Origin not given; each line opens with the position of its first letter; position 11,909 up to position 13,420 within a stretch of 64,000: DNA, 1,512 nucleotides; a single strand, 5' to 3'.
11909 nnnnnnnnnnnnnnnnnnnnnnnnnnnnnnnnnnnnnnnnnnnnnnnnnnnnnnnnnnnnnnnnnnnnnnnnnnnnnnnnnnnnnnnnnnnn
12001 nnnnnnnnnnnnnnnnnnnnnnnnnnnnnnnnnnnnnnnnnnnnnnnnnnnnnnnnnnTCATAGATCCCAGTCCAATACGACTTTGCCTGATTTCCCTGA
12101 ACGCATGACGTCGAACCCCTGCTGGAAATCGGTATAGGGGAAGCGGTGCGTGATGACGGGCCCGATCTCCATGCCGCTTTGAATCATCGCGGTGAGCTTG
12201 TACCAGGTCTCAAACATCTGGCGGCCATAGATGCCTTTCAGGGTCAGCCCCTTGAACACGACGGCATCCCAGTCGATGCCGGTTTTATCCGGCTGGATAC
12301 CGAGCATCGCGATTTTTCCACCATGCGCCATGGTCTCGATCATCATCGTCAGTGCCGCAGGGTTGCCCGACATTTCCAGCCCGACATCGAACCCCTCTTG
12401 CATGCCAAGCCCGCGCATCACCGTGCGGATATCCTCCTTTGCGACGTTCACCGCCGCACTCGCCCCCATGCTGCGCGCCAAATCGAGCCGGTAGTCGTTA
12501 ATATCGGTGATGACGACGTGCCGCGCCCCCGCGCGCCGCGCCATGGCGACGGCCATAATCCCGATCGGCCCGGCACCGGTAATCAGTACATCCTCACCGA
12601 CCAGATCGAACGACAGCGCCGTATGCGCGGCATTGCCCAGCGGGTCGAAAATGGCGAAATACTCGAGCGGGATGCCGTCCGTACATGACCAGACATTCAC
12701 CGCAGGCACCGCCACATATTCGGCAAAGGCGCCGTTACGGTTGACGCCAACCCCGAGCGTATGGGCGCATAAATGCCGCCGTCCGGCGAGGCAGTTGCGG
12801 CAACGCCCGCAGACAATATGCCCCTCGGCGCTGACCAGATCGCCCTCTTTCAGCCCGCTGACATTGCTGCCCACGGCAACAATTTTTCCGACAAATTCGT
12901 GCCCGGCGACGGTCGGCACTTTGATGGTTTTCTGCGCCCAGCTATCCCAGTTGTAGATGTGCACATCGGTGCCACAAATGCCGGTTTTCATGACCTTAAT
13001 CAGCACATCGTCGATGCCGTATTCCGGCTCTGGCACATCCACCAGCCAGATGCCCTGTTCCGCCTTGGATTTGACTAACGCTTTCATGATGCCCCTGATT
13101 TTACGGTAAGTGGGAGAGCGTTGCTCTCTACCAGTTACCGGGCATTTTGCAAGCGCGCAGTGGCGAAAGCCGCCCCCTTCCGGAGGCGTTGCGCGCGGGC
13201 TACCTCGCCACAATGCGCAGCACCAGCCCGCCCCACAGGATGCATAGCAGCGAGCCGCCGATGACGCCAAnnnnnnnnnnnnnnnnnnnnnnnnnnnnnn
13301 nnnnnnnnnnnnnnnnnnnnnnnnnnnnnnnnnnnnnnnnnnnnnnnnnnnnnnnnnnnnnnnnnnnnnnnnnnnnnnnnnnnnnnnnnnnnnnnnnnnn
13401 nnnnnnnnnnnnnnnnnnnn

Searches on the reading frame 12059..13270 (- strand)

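Call 13: search_protein_families(library=pfam, proteins=[window:12059-13270:-], max_evalue=0.001)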
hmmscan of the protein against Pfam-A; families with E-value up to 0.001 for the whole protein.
window:12059-13270:- (403 aa): 5 families
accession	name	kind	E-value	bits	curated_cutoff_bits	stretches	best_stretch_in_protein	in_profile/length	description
PF08240.17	ADH_N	-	2.9e-28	98.6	23.5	1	87-195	3-101/104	Alcohol dehydrogenase GroES-like domain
PF00107.32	ADH_zinc_N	-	2e-27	96.1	31.8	1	235-364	1-128/129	Zinc-binding dehydrogenase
PF16912.11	Glu_dehyd_C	-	3.1e-10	40.3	34.9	1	215-337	21-144/211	Glucose dehydrogenase C-terminus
PF13602.12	ADH_zinc_N_2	-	1.7e-06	29.4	27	1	269-399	2-134/134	Zinc-binding dehydrogenase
PF01262.27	AlaDh_PNT_C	-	0.00058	19.8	23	1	227-278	30-80/214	Alanine dehydrogenase/PNT, C-terminal domain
